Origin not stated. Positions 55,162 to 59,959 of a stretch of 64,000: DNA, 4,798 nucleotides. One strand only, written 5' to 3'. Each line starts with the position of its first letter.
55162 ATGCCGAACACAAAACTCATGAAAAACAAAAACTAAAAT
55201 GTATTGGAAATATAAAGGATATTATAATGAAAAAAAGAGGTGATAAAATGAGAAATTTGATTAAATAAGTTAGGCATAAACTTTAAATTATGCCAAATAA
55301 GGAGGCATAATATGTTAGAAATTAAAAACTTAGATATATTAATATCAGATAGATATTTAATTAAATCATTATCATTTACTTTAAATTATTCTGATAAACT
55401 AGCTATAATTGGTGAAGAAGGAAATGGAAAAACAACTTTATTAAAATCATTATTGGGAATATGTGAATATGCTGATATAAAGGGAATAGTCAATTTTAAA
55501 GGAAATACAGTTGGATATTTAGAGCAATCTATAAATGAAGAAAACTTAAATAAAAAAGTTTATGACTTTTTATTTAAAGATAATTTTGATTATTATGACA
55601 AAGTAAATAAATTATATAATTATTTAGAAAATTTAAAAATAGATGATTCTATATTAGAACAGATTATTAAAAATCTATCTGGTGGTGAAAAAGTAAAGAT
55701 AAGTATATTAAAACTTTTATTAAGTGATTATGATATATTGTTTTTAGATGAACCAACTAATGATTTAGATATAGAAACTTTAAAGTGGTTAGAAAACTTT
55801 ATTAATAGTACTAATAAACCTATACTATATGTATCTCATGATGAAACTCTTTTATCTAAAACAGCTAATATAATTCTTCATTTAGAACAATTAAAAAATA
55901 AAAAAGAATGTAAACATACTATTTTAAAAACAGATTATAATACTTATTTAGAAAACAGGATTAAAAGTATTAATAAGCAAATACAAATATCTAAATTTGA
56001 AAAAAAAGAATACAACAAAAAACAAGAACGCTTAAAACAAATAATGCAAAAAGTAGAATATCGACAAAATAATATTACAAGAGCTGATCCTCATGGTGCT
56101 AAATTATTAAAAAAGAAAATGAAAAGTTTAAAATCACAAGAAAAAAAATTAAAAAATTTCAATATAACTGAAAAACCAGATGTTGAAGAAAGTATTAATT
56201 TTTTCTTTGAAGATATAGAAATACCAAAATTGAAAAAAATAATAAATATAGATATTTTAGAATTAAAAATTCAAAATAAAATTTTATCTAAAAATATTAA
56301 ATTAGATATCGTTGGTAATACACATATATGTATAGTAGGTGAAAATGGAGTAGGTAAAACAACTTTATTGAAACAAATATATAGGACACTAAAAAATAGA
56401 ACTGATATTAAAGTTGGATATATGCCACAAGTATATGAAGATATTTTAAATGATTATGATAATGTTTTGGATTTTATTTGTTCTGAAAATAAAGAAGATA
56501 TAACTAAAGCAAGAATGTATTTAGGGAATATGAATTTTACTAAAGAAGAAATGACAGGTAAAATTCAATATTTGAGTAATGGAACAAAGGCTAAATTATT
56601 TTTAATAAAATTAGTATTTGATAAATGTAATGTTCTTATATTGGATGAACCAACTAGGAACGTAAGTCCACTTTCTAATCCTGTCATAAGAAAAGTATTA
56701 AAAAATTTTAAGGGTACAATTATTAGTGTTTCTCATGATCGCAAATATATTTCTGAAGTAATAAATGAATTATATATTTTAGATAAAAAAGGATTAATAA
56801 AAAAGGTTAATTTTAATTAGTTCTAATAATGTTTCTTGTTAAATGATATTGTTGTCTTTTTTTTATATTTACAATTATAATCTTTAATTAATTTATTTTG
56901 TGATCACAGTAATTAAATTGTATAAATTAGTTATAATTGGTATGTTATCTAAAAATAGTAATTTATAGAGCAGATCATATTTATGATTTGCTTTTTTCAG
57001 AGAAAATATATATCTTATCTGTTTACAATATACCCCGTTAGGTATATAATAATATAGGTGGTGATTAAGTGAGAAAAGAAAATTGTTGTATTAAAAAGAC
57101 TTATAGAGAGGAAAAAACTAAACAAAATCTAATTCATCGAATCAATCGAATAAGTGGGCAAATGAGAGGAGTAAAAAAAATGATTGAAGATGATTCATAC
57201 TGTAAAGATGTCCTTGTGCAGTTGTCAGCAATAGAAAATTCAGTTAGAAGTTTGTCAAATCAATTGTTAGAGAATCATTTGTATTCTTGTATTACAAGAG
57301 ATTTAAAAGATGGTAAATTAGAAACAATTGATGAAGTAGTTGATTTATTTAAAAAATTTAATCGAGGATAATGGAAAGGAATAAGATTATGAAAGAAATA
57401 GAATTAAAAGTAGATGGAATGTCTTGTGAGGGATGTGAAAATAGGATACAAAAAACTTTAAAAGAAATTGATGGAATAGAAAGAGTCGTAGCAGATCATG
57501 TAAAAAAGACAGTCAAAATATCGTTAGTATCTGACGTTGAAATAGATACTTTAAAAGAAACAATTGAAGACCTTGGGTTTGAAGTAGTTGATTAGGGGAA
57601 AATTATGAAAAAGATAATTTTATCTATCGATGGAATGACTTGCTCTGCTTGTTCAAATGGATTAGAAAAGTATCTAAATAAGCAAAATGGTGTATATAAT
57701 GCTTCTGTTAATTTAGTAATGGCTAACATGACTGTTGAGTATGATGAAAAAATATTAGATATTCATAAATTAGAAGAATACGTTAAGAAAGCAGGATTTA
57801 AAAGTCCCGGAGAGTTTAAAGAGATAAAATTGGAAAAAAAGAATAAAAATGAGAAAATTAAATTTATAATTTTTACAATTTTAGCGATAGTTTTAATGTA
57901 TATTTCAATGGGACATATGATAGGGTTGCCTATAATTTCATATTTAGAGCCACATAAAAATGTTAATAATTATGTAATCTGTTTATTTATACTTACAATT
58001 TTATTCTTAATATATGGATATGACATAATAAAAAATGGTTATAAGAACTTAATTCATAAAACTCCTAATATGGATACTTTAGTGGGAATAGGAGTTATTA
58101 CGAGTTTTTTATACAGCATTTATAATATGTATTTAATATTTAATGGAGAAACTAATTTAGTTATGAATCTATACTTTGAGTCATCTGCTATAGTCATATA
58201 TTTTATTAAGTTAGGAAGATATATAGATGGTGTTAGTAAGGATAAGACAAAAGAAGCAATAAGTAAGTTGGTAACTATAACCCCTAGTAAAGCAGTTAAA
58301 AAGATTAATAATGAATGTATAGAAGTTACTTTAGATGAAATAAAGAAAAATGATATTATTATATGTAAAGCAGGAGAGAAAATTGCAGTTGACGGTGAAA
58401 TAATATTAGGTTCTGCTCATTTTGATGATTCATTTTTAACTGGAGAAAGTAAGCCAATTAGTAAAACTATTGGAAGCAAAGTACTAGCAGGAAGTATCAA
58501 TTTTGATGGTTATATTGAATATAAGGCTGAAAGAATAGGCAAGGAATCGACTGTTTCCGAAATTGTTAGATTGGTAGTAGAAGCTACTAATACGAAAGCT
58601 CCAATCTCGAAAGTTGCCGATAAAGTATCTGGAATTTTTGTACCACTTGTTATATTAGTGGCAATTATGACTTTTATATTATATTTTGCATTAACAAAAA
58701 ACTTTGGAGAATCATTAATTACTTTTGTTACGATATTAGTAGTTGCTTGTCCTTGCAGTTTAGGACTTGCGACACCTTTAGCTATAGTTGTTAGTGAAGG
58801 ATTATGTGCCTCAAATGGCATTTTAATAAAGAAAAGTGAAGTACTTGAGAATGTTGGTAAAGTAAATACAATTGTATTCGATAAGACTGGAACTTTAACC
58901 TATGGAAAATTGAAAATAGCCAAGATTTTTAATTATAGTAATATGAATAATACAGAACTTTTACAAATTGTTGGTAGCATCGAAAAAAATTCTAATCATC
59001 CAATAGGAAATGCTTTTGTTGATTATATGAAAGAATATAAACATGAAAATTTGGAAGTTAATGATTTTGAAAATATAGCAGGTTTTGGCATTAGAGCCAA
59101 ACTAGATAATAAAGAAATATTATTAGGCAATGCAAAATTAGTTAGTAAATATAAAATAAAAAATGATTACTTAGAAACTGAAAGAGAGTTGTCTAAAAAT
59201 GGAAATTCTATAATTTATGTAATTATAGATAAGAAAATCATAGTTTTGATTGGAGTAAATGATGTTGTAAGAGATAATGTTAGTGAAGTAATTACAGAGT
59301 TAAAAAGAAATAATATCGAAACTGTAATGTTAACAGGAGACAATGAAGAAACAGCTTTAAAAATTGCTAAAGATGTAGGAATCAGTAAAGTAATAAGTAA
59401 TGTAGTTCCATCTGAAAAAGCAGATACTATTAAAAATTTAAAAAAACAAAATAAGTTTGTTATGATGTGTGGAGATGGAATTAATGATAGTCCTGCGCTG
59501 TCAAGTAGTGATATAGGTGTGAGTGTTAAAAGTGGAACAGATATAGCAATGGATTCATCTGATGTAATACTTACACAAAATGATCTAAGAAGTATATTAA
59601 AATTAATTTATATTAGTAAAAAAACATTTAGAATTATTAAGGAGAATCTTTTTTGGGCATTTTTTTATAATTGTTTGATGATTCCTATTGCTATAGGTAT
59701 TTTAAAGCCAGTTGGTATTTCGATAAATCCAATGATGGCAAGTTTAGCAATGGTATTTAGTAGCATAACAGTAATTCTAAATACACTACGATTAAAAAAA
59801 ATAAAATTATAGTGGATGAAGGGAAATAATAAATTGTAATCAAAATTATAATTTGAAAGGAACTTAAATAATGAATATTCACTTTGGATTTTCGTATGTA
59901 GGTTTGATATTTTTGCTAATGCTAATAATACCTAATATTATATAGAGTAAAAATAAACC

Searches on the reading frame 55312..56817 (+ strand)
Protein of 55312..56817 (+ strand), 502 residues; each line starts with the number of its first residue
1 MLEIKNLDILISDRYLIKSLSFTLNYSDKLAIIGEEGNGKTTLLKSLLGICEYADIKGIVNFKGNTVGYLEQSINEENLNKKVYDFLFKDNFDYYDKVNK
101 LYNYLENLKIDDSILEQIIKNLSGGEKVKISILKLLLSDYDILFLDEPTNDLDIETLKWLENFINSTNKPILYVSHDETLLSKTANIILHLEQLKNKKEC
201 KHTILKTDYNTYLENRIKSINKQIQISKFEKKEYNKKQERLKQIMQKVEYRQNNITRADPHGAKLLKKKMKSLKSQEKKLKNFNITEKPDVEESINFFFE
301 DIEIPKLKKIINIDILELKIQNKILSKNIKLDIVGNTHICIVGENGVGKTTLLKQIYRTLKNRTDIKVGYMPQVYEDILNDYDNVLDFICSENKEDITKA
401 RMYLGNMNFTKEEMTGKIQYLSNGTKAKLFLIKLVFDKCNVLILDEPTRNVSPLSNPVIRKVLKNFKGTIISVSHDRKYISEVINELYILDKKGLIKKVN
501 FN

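Call 68: search_protein_families(library=pfam, proteins=[window:55312-56817:+], max_evalue=0.0001)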
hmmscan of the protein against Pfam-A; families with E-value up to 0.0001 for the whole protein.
window:55312-56817:+ (502 aa): 18 families
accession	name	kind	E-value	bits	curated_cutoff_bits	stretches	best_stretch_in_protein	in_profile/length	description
PF00005.33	ABC_tran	-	3.9e-37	128.4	25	2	18-150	2-137/137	ABC transporter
PF13304.12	AAA_21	-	2e-10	41.7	27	0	111-167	227-286/304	AAA domain, putative AbiEii toxin, Type IV TA system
PF13401.12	AAA_22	-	4.2e-10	40.5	27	1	336-446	5-92/130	AAA domain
PF25199.1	nSTAND_NTPase5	-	1.2e-09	38.6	34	1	303-383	7-88/145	Novel STAND NTPase 5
PF05729.18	NACHT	-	5.3e-08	33.3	26.7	0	339-365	3-29/167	NACHT domain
PF03205.20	MobB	-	5.6e-07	30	26.6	0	339-371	2-33/133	Molybdopterin guanine dinucleotide synthesis protein B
PF00493.29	MCM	-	9.4e-06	25.3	23.3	0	323-361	46-82/224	MCM P-loop domain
PF08477.19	Roc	-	9.6e-06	26.3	27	0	339-359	2-22/119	Ras of Complex, Roc, domain of DAPkinase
PF13191.12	AAA_16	-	1.5e-05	26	32.6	0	338-363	26-51/167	AAA ATPase domain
PF13555.12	AAA_29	-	1.8e-05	24.8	27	0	330-353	18-39/61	P-loop containing region of AAA domain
PF03193.22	RsgA_GTPase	-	2.2e-05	24.8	30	0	308-364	79-134/174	RsgA GTPase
PF02367.23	TsaE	-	2.3e-05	24.8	26.6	0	329-365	14-50/128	Threonylcarbamoyl adenosine biosynthesis protein TsaE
PF00931.28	NB-ARC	-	2.4e-05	24.2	23.5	0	335-361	19-43/248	NB-ARC domain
PF01926.29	MMR_HSR1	-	3.2e-05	24.5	21.9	0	339-362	2-24/113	50S ribosome-binding GTPase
PF07728.20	AAA_5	-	5.2e-05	23.7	22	0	338-365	1-29/139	AAA domain (dynein-related subfamily)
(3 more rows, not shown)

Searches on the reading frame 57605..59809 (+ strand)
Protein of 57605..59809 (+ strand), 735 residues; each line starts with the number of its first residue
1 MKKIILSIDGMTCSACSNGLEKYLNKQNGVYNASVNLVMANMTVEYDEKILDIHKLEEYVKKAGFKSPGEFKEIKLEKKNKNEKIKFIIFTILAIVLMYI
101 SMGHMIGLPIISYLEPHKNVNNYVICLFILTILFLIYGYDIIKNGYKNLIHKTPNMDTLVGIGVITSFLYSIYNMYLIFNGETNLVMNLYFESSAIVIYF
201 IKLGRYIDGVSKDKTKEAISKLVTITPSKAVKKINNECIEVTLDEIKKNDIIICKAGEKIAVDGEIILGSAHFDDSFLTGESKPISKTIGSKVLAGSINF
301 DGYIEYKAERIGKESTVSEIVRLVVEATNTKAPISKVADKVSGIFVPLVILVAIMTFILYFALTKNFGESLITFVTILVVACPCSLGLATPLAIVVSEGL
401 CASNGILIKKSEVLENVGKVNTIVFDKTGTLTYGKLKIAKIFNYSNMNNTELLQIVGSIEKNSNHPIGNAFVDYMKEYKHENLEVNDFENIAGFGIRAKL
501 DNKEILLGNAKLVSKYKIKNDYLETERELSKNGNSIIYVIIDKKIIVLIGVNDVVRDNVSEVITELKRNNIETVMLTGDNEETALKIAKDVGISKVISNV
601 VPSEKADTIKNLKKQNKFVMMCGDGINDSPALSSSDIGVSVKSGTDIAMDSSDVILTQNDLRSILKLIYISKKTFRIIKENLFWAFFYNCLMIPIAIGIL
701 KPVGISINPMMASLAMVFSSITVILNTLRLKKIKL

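Call 68: search_protein_families(library=pfam, proteins=[window:57605-59809:+], max_evalue=0.0001)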
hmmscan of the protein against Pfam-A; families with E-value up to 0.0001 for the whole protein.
window:57605-59809:+ (735 aa): 3 families
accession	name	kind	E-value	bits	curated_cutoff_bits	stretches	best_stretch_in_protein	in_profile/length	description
PF00122.25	E1-E2_ATPase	-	8.8e-49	165.9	28.1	1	226-399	3-176/181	E1-E2 ATPase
PF00702.32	Hydrolase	-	5.3e-28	99.2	26.4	1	421-634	2-189/191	haloacid dehalogenase-like hydrolase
PF00403.32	HMA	-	1.5e-12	48.1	24.8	1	6-66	2-62/62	Heavy-metal-associated domain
